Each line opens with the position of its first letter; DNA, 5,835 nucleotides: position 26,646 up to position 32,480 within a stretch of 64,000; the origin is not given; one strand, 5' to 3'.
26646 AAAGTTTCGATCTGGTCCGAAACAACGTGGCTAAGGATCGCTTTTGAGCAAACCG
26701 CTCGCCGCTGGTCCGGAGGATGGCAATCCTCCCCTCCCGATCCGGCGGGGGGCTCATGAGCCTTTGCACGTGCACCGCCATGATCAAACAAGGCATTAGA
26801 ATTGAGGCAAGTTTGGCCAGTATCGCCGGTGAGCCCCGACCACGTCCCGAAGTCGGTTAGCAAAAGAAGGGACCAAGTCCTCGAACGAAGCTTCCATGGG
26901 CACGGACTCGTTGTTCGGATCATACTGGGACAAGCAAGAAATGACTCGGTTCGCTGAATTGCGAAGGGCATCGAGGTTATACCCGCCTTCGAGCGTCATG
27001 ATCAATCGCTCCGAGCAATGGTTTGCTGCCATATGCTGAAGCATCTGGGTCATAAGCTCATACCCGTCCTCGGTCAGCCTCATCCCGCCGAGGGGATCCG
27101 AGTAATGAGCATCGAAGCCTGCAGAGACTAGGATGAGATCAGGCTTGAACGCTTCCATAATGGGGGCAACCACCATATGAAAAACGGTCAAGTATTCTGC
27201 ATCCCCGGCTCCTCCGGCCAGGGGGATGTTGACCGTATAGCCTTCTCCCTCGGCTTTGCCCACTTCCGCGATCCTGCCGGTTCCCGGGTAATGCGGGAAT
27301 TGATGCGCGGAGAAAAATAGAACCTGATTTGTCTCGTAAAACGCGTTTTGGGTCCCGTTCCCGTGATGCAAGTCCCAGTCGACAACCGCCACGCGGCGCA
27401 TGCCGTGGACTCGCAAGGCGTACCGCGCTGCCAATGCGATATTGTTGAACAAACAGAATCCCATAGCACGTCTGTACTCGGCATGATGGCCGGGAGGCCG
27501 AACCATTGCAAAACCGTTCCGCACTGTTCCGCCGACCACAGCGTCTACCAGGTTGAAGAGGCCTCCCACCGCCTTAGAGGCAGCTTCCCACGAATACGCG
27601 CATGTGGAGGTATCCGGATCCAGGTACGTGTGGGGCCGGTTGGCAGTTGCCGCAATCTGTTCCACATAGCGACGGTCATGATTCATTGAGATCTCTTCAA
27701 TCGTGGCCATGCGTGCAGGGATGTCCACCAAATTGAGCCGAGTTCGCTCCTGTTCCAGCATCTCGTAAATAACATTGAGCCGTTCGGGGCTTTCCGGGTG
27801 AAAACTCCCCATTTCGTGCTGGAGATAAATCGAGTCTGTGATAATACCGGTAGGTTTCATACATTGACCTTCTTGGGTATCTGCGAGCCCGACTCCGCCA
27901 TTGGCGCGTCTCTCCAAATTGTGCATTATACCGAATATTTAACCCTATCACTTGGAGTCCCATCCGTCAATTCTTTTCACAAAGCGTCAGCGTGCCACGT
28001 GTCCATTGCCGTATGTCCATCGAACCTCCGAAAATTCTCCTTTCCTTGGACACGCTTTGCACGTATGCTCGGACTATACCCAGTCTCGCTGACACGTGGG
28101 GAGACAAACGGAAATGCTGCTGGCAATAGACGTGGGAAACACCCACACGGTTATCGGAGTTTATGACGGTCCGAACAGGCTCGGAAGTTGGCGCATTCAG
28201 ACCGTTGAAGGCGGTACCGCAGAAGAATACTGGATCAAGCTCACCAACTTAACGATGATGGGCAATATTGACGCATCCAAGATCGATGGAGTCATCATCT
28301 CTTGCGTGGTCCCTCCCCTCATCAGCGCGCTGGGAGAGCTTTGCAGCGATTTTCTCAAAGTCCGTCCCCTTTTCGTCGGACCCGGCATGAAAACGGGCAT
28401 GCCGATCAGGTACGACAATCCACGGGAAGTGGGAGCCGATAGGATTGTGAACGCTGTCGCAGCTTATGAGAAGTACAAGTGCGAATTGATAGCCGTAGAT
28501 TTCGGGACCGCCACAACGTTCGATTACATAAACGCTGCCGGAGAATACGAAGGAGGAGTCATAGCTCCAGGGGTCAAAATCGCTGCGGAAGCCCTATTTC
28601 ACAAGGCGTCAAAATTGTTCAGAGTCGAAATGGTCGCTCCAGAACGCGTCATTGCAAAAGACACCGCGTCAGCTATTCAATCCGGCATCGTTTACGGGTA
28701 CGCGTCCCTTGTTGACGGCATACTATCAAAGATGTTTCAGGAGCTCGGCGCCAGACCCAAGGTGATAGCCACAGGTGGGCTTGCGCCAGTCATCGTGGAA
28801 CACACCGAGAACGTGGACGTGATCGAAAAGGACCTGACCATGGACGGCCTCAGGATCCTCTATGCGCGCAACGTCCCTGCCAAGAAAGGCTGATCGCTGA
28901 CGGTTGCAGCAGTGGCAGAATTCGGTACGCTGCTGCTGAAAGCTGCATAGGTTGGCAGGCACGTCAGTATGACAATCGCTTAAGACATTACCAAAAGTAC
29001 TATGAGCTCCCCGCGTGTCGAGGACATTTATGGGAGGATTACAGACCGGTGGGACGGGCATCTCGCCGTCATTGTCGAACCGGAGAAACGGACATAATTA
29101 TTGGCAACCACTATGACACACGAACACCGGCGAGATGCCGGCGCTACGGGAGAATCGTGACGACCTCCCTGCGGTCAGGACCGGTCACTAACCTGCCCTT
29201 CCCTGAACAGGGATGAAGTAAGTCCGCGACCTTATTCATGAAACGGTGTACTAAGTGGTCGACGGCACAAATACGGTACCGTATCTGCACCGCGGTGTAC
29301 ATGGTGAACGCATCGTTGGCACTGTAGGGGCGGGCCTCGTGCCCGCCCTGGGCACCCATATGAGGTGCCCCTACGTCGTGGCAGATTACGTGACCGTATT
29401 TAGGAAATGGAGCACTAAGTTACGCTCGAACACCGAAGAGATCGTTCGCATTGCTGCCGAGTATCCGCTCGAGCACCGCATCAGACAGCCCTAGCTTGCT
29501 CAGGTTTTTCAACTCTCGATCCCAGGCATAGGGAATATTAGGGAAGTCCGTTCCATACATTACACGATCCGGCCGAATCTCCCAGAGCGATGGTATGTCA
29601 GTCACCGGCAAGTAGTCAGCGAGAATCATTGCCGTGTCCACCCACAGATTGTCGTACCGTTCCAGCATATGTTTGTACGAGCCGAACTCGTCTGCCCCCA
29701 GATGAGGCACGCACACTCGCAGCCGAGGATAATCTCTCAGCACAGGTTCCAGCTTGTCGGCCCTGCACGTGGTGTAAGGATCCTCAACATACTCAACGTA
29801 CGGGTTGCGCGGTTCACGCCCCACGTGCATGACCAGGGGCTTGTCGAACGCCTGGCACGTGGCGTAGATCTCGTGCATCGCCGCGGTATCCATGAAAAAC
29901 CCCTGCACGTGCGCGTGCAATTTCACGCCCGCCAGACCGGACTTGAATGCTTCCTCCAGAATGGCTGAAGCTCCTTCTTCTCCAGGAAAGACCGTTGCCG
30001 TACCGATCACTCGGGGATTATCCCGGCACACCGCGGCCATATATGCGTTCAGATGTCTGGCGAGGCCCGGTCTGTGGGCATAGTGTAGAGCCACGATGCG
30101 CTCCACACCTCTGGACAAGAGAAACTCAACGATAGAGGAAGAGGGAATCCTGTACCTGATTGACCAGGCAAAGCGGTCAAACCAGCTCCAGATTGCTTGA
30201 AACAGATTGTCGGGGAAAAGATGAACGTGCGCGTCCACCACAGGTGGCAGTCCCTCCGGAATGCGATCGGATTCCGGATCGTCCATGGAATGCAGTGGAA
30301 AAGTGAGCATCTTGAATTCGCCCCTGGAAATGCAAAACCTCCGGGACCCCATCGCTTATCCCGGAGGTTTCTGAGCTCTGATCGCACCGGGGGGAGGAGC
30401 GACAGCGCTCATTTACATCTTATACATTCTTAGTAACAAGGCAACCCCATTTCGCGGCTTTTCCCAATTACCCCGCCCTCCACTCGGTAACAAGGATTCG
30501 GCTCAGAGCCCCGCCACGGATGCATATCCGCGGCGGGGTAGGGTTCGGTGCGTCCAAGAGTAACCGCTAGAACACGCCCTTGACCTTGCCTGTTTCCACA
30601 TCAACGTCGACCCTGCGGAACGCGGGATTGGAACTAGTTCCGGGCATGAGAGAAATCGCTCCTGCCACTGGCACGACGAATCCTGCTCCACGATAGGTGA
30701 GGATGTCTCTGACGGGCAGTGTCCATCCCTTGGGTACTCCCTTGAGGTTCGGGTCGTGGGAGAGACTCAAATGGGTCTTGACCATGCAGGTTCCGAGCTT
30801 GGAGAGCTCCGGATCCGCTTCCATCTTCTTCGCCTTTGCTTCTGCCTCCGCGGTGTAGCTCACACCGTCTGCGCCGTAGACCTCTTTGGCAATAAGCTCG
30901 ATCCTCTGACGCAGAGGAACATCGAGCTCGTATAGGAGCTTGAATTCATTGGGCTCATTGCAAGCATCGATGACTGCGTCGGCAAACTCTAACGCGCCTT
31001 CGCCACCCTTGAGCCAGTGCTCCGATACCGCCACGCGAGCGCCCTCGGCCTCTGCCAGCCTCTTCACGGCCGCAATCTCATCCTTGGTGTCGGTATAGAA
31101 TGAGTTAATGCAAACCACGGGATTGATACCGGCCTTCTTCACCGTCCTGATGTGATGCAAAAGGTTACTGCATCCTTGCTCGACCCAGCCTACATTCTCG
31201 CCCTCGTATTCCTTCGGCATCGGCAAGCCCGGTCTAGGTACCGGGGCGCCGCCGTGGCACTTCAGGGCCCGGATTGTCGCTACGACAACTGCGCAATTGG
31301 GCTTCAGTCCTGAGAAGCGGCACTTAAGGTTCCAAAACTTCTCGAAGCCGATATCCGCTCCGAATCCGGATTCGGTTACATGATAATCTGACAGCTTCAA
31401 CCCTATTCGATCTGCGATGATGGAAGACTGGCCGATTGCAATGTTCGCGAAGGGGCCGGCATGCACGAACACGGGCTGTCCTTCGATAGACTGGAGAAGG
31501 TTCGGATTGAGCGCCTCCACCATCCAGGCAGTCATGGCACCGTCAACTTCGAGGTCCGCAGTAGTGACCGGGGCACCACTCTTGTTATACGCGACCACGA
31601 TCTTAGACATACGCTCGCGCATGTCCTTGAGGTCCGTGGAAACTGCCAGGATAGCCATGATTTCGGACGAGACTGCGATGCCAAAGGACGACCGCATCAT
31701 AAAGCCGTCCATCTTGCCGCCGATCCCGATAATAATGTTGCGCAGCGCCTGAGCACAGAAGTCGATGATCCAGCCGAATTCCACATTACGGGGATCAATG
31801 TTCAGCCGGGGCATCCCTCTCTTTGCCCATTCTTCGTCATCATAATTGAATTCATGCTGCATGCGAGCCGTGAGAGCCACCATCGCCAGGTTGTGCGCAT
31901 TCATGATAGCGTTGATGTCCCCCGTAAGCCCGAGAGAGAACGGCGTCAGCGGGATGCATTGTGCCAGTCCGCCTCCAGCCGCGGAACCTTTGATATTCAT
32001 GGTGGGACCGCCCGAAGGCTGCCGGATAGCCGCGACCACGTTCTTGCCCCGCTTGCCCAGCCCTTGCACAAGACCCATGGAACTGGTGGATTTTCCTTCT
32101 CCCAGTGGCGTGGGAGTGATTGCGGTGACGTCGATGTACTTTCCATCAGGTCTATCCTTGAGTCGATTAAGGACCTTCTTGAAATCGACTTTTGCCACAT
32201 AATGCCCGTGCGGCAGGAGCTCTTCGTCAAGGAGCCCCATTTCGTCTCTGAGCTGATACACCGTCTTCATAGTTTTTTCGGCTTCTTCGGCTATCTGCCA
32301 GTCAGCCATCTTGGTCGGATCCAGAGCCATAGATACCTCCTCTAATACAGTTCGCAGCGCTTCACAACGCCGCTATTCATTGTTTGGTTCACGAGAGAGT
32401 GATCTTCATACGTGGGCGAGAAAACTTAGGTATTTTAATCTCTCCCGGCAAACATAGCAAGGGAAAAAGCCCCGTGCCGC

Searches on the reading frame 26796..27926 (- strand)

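Call 50: search_protein_families(library=pfam, proteins=[window:26796-27926:-], max_evalue=0.00001)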
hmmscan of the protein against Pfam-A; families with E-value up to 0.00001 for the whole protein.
window:26796-27926:- (376 aa): 1 family
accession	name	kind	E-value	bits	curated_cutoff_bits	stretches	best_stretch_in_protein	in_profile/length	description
PF00850.24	Hist_deacetyl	-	2.4e-101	339.5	27.9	1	43-330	1-296/298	Histone deacetylase domain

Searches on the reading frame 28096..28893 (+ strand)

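Call 50: search_protein_families(library=pfam, proteins=[window:28096-28893:+], max_evalue=0.00001)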
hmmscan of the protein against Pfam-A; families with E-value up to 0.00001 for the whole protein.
window:28096-28893:+ (265 aa): 1 family
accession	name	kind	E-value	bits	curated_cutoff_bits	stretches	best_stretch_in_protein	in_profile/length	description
PF03309.20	Pan_kinase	-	2.2e-71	240.4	24.7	1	8-211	1-204/205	Type III pantothenate kinase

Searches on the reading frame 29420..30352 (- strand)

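Call 50: search_protein_families(library=pfam, proteins=[window:29420-30352:-], max_evalue=0.00001)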
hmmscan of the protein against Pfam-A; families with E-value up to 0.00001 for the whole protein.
window:29420-30352:- (310 aa): 1 family
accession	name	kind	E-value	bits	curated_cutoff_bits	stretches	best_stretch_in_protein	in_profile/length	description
PF04909.20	Amidohydro_2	-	1.2e-29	104.4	26.4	1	39-307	1-288/289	Amidohydrolase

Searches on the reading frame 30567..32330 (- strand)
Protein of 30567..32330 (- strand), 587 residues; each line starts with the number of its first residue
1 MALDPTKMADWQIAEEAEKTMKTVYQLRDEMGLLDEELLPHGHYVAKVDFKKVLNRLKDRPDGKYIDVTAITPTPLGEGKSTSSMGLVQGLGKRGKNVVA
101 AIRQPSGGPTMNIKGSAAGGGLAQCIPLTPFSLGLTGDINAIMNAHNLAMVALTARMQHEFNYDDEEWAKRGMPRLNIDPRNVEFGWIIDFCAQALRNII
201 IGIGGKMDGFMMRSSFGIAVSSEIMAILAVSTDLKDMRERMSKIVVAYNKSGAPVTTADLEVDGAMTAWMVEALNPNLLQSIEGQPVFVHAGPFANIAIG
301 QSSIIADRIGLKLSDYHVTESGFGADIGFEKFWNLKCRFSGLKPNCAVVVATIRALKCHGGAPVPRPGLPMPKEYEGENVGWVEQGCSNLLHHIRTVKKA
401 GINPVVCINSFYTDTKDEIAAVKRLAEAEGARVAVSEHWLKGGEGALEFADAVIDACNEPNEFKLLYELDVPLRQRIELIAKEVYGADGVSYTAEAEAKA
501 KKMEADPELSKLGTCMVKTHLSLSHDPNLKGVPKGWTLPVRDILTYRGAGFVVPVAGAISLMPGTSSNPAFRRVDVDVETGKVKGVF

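Call 50: search_protein_families(library=pfam, proteins=[window:30567-32330:-], max_evalue=0.00001)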
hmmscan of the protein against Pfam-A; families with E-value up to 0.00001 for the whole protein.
window:30567-32330:- (587 aa): 1 family
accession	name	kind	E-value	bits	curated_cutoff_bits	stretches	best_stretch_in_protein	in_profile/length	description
PF01268.25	FTHFS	-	4.3e-228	758.5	27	1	9-587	2-556/556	Formate--tetrahydrofolate ligase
